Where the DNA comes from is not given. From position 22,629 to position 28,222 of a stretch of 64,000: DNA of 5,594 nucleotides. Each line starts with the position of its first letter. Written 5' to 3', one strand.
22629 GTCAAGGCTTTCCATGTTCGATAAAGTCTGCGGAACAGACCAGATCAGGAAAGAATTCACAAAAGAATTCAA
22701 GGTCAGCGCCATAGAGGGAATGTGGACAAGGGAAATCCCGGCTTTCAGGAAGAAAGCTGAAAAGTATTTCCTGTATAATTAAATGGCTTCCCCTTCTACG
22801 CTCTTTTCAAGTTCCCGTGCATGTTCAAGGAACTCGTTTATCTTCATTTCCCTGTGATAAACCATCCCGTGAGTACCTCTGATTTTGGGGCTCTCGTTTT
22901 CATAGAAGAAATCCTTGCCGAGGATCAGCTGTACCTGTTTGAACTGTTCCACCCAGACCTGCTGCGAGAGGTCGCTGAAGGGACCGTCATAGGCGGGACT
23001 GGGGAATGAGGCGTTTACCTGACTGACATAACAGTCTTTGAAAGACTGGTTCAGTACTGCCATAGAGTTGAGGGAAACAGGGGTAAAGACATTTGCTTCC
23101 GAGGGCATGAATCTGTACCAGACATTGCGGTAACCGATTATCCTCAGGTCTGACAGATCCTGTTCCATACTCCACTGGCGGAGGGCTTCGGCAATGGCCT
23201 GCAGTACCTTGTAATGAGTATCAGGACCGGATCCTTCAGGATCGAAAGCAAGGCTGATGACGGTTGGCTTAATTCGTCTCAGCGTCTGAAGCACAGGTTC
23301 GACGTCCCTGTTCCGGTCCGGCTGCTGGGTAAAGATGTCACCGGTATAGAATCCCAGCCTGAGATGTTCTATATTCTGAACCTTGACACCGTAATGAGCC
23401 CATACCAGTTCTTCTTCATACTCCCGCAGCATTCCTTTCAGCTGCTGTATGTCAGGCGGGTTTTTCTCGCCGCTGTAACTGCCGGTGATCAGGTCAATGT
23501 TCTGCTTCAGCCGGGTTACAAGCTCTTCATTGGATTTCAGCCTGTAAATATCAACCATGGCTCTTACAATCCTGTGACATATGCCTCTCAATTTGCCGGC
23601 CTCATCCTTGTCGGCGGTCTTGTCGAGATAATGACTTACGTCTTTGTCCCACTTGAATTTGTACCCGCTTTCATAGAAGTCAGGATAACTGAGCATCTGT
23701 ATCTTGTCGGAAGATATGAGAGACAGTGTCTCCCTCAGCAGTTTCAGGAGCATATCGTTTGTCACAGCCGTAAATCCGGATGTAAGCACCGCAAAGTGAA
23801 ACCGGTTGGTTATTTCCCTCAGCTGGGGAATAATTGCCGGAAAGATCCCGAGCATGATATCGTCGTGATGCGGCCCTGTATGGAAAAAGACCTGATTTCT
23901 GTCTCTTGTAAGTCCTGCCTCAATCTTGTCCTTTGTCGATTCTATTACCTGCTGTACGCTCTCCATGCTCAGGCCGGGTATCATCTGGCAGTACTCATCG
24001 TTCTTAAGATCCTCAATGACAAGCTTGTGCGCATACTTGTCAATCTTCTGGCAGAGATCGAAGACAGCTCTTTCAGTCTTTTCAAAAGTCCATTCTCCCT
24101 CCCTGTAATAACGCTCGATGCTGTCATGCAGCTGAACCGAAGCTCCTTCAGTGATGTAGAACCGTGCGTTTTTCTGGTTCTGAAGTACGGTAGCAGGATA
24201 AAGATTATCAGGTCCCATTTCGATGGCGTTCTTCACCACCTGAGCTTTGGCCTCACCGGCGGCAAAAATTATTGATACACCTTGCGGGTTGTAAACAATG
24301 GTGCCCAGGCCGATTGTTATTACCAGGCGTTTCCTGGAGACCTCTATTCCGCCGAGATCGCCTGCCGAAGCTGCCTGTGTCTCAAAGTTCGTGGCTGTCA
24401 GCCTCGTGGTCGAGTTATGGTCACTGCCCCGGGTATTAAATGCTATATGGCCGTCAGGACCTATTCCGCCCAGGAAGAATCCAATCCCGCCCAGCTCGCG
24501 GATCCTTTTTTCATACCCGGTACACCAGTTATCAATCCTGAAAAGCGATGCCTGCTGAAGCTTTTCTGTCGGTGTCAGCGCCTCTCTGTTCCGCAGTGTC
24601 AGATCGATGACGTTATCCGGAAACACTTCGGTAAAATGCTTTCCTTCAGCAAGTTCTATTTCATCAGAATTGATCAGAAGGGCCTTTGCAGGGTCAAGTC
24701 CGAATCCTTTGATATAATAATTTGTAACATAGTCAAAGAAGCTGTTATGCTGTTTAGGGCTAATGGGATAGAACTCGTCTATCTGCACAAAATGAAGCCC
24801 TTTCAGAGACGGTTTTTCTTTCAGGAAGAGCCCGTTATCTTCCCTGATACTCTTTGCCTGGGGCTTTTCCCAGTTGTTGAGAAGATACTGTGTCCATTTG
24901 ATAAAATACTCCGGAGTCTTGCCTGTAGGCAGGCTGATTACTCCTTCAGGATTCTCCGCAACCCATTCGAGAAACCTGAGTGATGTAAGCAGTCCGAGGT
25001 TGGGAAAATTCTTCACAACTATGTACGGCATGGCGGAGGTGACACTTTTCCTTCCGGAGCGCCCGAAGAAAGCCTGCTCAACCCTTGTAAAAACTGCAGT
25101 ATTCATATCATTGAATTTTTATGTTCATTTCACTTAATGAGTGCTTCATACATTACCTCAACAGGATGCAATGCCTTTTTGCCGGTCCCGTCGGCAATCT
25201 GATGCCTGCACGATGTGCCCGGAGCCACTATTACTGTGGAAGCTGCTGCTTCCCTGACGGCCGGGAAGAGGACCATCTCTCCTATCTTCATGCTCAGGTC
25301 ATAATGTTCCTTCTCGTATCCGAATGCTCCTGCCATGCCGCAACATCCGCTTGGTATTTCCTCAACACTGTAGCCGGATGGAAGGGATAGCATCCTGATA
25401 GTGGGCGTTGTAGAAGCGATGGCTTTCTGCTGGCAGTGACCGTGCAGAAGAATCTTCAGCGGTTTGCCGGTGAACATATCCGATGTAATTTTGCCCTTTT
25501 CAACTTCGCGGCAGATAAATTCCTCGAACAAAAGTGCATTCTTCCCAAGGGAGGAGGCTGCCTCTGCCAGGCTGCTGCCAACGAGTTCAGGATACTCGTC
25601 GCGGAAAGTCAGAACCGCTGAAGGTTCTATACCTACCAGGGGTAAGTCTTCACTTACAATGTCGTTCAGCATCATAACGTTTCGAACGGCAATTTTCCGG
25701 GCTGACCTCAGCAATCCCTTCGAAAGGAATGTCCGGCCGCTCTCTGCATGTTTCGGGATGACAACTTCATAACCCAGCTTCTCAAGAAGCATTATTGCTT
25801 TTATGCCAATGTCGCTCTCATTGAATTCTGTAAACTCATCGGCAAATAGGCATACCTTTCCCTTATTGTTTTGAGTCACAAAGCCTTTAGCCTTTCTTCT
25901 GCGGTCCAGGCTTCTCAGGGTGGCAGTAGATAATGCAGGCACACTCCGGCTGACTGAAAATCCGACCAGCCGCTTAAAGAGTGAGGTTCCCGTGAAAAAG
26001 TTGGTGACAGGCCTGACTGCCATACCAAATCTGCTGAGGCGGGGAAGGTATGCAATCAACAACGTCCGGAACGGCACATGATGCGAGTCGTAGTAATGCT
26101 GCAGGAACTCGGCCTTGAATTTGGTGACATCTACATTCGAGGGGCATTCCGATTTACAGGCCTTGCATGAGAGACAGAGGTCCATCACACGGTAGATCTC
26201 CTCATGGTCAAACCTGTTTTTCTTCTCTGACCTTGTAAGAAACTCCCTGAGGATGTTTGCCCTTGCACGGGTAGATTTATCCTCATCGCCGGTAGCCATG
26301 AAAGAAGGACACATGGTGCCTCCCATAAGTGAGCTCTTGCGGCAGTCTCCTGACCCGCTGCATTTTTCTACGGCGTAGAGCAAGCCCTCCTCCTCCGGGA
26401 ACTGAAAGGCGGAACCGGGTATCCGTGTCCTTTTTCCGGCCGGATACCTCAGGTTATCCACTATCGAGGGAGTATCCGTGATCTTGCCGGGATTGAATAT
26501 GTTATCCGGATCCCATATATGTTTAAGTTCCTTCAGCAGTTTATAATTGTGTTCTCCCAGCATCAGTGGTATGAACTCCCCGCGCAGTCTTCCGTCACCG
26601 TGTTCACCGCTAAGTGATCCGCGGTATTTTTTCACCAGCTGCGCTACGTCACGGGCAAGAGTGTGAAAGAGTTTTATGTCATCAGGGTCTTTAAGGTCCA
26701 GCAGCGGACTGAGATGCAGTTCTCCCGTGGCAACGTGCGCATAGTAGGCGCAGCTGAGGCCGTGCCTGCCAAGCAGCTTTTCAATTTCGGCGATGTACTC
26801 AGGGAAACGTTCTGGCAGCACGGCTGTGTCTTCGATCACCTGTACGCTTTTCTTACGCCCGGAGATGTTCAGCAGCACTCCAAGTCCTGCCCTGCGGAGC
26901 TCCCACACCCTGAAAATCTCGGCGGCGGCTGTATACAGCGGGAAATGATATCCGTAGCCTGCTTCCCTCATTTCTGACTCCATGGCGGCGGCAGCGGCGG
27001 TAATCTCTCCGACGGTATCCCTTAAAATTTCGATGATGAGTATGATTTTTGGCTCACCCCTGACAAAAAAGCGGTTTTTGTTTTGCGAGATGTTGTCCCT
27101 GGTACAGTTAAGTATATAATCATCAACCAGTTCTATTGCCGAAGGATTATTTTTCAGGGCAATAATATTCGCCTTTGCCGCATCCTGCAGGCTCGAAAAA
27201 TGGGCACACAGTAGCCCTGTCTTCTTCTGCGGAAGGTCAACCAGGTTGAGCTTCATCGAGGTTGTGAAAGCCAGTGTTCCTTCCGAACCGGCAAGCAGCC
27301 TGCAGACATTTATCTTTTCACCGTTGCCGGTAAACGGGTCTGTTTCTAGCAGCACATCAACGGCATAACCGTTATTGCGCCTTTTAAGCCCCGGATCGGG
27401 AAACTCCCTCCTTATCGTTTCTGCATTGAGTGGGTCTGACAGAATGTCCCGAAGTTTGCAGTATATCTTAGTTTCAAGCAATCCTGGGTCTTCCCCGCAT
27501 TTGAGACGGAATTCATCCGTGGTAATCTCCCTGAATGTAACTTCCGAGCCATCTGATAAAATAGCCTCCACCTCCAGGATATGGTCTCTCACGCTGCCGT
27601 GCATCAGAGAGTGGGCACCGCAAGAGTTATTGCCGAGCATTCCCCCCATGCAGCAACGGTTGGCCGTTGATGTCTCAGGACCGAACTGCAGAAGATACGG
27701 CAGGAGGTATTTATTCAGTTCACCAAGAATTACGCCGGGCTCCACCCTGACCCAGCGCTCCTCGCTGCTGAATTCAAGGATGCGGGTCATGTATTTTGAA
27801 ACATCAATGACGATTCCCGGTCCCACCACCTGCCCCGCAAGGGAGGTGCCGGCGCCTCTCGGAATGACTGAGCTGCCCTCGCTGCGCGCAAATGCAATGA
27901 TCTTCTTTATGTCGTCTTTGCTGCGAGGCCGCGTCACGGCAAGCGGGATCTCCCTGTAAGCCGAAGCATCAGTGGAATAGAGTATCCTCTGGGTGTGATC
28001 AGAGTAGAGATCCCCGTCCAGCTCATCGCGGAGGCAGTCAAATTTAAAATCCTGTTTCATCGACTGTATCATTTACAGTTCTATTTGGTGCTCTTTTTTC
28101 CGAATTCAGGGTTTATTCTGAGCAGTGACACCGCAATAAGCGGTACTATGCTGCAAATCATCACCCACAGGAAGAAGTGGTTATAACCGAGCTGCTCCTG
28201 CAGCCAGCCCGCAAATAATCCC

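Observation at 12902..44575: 32-kb contiguous peptidoglycan/muropeptide harvesting locus fed by a SusC/SusD pair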

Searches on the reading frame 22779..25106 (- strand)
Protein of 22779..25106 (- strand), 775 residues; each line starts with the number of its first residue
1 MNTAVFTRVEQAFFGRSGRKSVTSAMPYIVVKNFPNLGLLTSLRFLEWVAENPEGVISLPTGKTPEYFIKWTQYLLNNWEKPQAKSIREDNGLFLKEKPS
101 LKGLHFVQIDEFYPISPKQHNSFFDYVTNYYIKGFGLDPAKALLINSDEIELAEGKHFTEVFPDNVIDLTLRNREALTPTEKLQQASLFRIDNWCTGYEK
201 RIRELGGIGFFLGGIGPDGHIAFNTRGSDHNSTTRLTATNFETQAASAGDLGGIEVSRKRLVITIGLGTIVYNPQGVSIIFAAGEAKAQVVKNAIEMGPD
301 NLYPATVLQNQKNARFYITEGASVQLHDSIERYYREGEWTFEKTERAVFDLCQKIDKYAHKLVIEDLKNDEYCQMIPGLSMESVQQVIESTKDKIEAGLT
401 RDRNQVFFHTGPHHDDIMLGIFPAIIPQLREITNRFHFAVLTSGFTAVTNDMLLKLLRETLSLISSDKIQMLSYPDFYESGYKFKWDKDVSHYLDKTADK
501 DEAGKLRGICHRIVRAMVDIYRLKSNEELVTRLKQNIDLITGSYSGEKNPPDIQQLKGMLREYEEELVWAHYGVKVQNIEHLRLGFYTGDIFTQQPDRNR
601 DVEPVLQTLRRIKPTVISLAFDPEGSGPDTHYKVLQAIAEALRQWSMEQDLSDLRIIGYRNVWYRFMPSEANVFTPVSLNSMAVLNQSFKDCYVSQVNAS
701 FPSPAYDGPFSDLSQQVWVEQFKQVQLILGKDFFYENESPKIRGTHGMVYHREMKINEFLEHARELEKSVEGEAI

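Call 3: search_protein_families(library=pfam, proteins=[window:22779-25106:-], max_evalue=0.001)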
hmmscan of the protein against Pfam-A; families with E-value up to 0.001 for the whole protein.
window:22779-25106:- (775 aa): 0 families

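Call 5: search_protein_families(library=ncbifam, proteins=[window:22779-25106:-], max_evalue=0.01)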
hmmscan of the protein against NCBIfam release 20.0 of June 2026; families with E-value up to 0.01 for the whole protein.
window:22779-25106:- (775 aa): 7 families
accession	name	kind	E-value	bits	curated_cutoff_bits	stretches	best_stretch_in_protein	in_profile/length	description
NF002557.0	PRK02122.1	subfamily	1.4e-55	188.7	384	2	179-458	134-423/653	glucosamine-6-phosphate deaminase-like protein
TIGR00502.1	nagB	equivalog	3.9e-25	88.7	236.9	1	191-336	114-257/259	glucosamine-6-phosphate deaminase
NF001684.0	PRK00443.1-4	subfamily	1.2e-23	84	326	1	106-336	63-249/260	glucosamine-6-phosphate deaminase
NF001685.0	PRK00443.1-5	equivalog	1.8e-17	63.5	513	1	189-338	112-259/266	glucosamine-6-phosphate deaminase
NF009022.0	PRK12358.1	equivalog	1.9e-08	34.1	247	1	189-326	101-237/239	glucosamine-6-phosphate deaminase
NF001682.0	PRK00443.1-1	equivalog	8.3e-08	31.9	528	1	195-316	107-224/262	glucosamine-6-phosphate deaminase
NF007291.0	PRK09762.1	equivalog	6.5e-06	25.9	271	0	195-313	115-228/236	galactosamine-6-phosphate isomerase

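Call 30: search_solved_structures(query=window:22779-25106:-, max_evalue=0.01)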
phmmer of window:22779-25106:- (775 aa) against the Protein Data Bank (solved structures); distinct sequences matched with E-value up to 0.01: 12.
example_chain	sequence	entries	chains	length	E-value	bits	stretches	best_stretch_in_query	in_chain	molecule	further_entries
3hn6_A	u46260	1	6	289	1.7e-21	79.4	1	190-336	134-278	Glucosamine-6-phosphate deaminase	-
1ne7_A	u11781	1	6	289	5.5e-18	67.8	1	192-336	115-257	Glucosamine-6-phosphate isomerase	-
7lqm_A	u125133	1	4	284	1.5e-15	59.7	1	192-338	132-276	Glucosamine-6-phosphate deaminase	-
7lqn_A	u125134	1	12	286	4e-15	58.3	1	194-341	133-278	Glucosamine-6-phosphate deaminase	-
1jt9_A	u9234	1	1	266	1.1e-14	56.9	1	189-338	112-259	Glucosamine-6-Phosphate deaminase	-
1cd5_A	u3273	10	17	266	1.2e-14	56.7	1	189-338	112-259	PROTEIN (GLUCOSAMINE 6-PHOSPHATE DEAMINASE) | GLUCOSAMINE 6-PHOSPHATE DEAMINASE | GLUCOSAMINE-6-PHOSPHATE DEAMINASE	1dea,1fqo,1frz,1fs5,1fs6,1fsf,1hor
5hj5_A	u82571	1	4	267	2.3e-14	55.8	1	194-336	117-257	Glucosamine-6-phosphate deaminase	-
4r7t_A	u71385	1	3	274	2.4e-14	55.7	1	194-337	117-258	Glucosamine-6-phosphate deaminase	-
2bkv_A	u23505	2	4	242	1.1e-11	46.9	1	192-318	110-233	GLUCOSAMINE-6-PHOSPHATE DEAMINASE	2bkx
6nbg_A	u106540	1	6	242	0.00013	23.6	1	178-316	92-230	Glucosamine-6-phosphate deaminase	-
2ri0_A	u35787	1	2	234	0.00068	21.2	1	208-322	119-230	Glucosamine-6-phosphate deaminase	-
2ri1_A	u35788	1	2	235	0.00068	21.2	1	208-322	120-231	Glucosamine-6-phosphate deaminase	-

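Call 35: search_protein_families(library=pfam, proteins=[window:22779-25106:-], max_evalue=10)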
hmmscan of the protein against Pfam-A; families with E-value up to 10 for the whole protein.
window:22779-25106:- (775 aa): 2 families
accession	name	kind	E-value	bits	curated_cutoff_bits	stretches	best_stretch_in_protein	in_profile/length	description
PF02585.22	PIG-L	-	0.0026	18.7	28.2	1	412-641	5-128/129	GlcNAc-PI de-N-acetylase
PF01182.26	Glucosamine_iso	-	0.0077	16.5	27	1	192-312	108-220/225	Glucosamine-6-phosphate isomerases/6-phosphogluconolactonase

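Call 95: list_cluster_members(proteins=[window:22779-25106:-, window:25130-28072:-, window:29928-32399:-, window:33741-34676:-, window:34691-36169:-, window:43325-44575:+, window:28081-29925:-])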
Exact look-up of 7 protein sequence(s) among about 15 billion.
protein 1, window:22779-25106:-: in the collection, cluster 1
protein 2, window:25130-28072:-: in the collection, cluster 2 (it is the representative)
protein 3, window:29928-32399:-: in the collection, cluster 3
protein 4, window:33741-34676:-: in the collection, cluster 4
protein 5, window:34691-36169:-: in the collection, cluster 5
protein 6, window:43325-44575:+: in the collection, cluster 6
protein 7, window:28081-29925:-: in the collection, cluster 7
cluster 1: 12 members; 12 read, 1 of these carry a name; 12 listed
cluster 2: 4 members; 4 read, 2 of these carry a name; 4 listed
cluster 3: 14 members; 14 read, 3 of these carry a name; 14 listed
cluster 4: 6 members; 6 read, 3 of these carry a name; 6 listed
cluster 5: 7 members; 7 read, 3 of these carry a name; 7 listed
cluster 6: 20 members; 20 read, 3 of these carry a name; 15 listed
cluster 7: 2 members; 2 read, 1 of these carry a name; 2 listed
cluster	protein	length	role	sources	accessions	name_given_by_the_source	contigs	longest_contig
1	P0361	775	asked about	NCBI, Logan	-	-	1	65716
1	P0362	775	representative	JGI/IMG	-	-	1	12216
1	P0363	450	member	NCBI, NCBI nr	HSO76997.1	MAG TPA: hypothetical protein VLQ76_00385, partial [Bacteroidales bacterium] | hypothetical protein [Bacteroidales bacterium]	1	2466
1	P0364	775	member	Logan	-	-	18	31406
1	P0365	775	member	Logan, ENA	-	-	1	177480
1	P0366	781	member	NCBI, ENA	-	-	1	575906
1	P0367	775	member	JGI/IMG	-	-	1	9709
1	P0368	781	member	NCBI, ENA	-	-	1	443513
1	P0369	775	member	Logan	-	-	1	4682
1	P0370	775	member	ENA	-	-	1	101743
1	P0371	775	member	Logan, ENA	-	-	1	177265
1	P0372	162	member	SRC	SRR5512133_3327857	-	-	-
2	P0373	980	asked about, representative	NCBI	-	-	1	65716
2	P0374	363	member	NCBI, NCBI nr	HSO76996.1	MAG TPA: hypothetical protein VLQ76_00380, partial [Bacteroidales bacterium] | hypothetical protein [Bacteroidales bacterium]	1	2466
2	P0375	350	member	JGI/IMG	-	Fe-S oxidoreductase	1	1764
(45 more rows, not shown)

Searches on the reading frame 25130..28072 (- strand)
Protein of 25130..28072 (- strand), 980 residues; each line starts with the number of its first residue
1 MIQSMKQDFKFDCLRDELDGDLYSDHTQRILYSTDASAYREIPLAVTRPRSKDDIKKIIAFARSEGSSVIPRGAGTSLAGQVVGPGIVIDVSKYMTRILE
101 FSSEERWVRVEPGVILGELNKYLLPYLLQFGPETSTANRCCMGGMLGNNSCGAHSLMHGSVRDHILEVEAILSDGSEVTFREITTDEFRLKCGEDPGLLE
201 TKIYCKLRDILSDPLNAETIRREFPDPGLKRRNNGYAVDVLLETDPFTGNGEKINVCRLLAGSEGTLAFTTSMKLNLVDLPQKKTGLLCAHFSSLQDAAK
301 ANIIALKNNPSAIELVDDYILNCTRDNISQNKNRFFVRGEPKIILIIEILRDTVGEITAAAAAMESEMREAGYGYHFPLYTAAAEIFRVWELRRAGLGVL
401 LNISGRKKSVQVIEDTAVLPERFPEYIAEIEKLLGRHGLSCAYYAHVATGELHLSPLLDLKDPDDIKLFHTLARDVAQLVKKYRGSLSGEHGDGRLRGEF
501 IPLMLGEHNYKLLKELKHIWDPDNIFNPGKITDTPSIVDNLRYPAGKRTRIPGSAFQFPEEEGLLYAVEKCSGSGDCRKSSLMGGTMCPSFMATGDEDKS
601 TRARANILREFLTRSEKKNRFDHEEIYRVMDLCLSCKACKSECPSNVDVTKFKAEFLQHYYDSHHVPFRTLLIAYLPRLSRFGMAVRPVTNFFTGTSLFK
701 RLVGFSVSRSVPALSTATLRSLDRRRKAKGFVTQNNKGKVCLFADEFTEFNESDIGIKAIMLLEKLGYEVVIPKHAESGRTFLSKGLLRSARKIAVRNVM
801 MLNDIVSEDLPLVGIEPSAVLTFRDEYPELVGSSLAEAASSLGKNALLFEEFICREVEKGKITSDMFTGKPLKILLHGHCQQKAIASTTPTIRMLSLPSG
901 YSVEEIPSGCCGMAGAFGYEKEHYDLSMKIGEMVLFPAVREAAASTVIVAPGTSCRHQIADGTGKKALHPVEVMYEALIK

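Call 3: search_protein_families(library=pfam, proteins=[window:25130-28072:-], max_evalue=0.001)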
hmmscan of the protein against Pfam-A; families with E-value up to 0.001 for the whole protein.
window:25130-28072:- (980 aa): 4 families
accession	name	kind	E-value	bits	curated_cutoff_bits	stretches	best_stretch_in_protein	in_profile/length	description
PF02913.24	FAD-oxidase_C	-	9.1e-46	157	21.2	1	287-531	7-248/248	FAD linked oxidases, C-terminal domain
PF01565.28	FAD_binding_4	-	1.8e-36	125.3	26.4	1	43-180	1-138/139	FAD binding domain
PF13534.11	Fer4_17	-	6.6e-09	36.6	22.2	1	570-648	1-61/61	4Fe-4S dicluster domain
PF13183.11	Fer4_8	-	9e-08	33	27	1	568-647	2-68/68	4Fe-4S dicluster domain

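Call 5: search_protein_families(library=ncbifam, proteins=[window:25130-28072:-], max_evalue=0.01)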
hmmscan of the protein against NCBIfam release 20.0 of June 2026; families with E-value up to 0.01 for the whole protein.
window:25130-28072:- (980 aa): 14 families
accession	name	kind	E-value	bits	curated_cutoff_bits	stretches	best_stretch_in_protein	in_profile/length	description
NF049975.1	2HglutDHaseYdiJ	equivalog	7e-178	593.5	1350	2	7-619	16-625/1018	D-2-hydroxyglutarate dehydrogenase YdiJ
NF008369.0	PRK11168.1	equivalog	1.1e-60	205.7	278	1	622-979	49-400/401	anaerobic glycerol-3-phosphate dehydrogenase subunit C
TIGR00387.1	glcD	equivalog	4.5e-59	200.3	567.9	2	255-530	148-413/413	glycolate oxidase subunit GlcD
NF008408.0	PRK11230.1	equivalog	1.3e-39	136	897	2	30-181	42-195/499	glycolate oxidase subunit GlcD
TIGR03379.1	glycerol3P_GlpC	equivalog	2.3e-37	128.7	279.9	1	622-978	42-396/397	anaerobic glycerol-3-phosphate dehydrogenase subunit GlpC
NF045670.1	quin_L_LdhH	equivalog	1.7e-23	82.8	800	1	623-975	346-700/706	L-lactate dehydrogenase (quinone) large subunit LdhH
NF008439.0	PRK11282.1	equivalog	7.5e-11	41.5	284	1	54-180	10-136/358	glycolate oxidase subunit GlcE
NF008434.0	PRK11274.1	equivalog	2.8e-10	39.7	333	1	586-978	33-407/409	glycolate oxidase subunit GlcF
NF053785.1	DcplphribOxDprE1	equivalog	6.1e-10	38.9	500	1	46-179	18-149/449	decaprenylphosphoryl-beta-D-ribose oxidase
TIGR01678.1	FAD_lactone_ox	subfamily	5.6e-08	32.1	396.8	1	32-180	4-149/438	sugar 1,4-lactone oxidase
NF004898.0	PRK06259.1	equivalog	1.8e-07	30.2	385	1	708-974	237-478/488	fumarate reductase (CoM/CoB) subunit TfrB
NF058577.1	FdxA_fam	equivalog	0.0042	17.2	65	0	627-646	3-22/52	4Fe-4S ferredoxin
NF038196.1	ferrodoxin_EFR1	subfamily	0.0047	17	75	1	605-656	159-210/242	EFR1 family ferrodoxin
NF045663.1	diclust_near_Sec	equivalog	0.0069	14.5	530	0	869-976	531-634/759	pyridine nucleotide-disulfide oxidoreductase/dicluster-binding protein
